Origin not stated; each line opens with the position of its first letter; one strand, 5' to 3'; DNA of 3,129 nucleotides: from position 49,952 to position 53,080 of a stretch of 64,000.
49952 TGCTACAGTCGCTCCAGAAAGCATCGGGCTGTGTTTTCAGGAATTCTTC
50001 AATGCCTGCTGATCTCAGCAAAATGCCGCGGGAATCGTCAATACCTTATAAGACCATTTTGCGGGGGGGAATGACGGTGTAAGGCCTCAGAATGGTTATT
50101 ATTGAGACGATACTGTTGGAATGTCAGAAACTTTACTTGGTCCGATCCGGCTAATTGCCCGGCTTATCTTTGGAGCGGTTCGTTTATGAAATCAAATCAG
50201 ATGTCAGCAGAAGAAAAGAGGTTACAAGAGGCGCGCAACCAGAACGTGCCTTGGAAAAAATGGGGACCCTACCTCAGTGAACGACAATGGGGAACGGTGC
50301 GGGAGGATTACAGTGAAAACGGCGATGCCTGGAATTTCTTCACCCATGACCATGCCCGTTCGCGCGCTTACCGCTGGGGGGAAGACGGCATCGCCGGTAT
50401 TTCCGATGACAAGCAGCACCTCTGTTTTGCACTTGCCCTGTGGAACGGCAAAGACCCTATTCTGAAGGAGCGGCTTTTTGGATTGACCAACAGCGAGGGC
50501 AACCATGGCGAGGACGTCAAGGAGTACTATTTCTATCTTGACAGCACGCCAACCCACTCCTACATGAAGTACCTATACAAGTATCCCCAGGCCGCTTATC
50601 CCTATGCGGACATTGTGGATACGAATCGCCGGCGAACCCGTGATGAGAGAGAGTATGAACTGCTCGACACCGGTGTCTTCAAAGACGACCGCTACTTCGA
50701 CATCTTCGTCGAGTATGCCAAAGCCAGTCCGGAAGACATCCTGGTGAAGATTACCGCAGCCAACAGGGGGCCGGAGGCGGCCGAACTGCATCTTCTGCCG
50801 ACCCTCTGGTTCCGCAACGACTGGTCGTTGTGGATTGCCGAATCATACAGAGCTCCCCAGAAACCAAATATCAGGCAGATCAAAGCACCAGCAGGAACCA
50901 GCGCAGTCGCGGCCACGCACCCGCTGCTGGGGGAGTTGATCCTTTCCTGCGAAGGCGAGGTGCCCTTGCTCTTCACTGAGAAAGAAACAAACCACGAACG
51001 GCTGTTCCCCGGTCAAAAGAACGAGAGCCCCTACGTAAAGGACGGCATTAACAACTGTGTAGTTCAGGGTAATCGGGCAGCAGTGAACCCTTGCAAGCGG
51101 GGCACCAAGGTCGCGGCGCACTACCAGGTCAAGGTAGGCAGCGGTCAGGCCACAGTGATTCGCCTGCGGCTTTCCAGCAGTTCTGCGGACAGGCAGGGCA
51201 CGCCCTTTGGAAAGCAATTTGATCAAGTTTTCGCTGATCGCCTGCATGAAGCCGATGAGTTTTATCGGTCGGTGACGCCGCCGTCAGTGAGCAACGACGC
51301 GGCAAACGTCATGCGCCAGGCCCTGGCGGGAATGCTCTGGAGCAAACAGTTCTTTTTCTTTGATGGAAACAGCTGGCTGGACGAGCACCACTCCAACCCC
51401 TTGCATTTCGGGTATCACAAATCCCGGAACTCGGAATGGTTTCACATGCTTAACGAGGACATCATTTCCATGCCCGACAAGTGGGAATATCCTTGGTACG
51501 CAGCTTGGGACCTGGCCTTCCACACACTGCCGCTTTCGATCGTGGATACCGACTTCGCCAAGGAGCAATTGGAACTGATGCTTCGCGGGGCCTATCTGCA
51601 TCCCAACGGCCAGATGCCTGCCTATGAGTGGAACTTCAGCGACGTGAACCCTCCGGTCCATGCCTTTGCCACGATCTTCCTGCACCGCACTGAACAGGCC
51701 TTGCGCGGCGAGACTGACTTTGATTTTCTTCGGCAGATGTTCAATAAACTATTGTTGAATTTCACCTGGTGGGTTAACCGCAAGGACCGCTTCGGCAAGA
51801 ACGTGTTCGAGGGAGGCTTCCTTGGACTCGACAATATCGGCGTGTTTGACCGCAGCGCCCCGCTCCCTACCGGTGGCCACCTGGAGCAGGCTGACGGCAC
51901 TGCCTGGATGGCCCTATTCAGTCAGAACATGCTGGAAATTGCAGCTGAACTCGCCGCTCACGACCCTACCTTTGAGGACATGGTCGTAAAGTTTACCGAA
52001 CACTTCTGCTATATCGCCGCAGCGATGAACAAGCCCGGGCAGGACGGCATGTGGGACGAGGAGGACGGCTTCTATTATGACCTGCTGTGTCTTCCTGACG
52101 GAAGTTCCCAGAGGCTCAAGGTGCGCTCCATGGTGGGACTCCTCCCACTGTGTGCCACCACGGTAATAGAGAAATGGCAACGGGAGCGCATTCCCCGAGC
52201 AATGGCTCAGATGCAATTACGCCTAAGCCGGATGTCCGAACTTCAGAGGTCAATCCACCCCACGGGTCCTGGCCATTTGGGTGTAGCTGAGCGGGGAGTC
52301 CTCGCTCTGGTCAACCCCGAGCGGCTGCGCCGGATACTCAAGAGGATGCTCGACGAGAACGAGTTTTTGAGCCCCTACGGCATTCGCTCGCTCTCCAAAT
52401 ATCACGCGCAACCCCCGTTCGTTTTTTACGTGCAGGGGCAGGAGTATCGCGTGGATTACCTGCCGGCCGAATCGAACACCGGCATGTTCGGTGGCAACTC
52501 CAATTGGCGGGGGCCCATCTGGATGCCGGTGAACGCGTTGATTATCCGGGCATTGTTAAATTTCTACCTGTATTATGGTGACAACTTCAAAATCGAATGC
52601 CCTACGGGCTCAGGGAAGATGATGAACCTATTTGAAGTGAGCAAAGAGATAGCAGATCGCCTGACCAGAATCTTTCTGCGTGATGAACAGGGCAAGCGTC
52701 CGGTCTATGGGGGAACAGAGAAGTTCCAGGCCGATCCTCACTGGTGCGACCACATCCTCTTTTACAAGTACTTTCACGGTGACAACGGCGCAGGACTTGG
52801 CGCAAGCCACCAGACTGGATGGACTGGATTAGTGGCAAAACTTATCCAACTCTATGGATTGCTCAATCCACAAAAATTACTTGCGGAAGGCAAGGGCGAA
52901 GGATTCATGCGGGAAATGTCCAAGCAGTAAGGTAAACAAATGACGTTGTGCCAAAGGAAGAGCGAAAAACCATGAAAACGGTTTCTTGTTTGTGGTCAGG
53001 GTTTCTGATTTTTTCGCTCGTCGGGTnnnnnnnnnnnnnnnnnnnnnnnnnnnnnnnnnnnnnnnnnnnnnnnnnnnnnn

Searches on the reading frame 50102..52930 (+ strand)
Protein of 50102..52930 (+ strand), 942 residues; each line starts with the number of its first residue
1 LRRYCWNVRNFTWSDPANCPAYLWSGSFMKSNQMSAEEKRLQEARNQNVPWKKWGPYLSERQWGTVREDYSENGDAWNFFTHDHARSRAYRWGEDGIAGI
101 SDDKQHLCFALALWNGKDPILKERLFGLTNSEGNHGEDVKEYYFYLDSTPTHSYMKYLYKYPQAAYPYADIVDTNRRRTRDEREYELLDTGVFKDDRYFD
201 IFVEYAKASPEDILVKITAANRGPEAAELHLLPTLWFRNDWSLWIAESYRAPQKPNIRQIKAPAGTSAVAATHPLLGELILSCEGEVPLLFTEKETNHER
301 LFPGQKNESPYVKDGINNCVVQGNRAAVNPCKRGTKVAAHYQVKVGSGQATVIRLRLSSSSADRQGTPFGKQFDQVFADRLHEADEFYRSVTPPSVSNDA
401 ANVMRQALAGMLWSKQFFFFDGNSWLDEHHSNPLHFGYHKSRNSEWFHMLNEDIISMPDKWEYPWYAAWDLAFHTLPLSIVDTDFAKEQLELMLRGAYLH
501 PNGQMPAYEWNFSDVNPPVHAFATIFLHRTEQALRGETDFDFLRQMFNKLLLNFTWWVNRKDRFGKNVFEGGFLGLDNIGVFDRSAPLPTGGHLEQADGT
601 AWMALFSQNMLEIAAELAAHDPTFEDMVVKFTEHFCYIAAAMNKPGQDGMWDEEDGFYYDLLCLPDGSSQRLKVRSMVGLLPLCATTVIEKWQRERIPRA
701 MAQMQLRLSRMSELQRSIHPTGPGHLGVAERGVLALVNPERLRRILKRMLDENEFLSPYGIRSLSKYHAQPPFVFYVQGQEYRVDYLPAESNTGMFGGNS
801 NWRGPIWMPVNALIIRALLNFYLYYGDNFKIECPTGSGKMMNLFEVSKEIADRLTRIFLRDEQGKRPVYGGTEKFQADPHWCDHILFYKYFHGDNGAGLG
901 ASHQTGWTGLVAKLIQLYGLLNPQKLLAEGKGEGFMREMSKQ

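Call 60: search_protein_families(library=pfam, proteins=[window:50102-52930:+], max_evalue=0.00001)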
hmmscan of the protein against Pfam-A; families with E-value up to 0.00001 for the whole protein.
window:50102-52930:+ (942 aa): 2 families
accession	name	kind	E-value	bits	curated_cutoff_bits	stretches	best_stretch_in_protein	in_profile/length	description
PF22422.2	MGH1-like_GH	-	7.1e-21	75.6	27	2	463-687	1-251/356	Mannosylglycerate hydrolase MGH1-like glycoside hydrolase domain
PF03200.22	Glyco_hydro_63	-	2e-10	40.5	22.4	1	597-826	252-431/492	Glycosyl hydrolase family 63 C-terminal domain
